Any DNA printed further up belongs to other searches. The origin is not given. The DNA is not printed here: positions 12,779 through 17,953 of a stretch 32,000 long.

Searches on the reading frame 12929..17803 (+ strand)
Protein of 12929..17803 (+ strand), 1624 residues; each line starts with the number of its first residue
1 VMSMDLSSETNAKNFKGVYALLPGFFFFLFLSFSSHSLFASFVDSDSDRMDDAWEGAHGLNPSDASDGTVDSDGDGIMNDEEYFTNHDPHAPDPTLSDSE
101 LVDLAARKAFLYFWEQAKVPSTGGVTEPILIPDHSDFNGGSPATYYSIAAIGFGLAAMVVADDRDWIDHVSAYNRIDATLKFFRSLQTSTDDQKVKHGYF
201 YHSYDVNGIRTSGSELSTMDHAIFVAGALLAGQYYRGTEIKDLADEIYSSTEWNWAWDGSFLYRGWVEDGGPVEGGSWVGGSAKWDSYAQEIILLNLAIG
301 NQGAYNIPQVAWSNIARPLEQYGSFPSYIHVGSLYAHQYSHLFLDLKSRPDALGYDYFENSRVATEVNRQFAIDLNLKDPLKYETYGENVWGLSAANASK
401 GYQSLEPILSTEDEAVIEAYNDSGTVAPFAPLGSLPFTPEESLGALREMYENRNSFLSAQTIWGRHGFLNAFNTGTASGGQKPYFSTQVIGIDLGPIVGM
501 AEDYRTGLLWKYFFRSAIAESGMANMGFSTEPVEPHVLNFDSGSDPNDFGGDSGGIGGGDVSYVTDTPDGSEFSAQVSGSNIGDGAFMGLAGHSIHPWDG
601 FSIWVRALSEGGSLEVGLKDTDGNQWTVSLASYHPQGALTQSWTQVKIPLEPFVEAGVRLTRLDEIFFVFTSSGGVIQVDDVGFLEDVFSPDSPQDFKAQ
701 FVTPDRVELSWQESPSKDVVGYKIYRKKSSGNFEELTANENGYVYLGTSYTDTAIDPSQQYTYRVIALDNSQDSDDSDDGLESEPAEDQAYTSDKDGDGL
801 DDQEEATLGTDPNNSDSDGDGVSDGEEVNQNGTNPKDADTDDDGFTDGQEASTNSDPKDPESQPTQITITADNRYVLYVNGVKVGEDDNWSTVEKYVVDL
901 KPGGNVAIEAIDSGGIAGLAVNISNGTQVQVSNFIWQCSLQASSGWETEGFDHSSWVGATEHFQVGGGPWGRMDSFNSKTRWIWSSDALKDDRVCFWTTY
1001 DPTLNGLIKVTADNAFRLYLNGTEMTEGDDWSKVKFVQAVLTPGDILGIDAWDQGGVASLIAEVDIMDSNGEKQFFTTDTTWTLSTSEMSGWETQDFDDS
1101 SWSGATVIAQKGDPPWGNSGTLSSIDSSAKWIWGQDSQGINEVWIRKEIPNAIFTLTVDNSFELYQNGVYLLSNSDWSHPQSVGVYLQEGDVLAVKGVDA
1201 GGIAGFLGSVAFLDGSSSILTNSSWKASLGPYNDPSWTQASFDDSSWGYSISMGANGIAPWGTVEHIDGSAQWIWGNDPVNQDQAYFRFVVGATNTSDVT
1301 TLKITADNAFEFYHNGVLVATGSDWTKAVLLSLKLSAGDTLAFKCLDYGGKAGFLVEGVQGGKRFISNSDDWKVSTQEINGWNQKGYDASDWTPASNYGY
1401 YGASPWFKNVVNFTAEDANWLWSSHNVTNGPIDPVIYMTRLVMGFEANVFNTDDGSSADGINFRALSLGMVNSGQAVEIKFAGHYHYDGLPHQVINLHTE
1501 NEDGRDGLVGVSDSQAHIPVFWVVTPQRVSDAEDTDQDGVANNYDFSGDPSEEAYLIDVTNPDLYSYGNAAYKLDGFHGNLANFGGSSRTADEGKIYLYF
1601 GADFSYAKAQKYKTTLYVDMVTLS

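Call 12: search_protein_families(library=pfam, proteins=[window:12929-17803:+], max_evalue=0.01)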
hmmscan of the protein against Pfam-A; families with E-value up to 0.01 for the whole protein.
window:12929-17803:+ (1624 aa): 4 families
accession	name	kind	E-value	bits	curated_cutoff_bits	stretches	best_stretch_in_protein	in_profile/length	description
PF10091.15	Glycoamylase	-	5.4e-44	150.8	27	1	284-515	3-219/221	Putative glucoamylase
PF18884.5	TSP3_bac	-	4e-16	59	25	3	816-838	1-22/22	Bacterial TSP3 repeat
PF00041.27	fn3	-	7.3e-08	33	25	1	692-771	1-72/84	Fibronectin type III domain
PF07691.17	PA14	-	0.00021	21.6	24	0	1268-1327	25-89/147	PA14 domain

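Call 70: find_encoding_contigs(protein=window:12938-17803:+, flank=10000, max_places=10)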
Protein window:12938-17803:+ (1621 aa): no gene with exactly this product is on record in the collection.
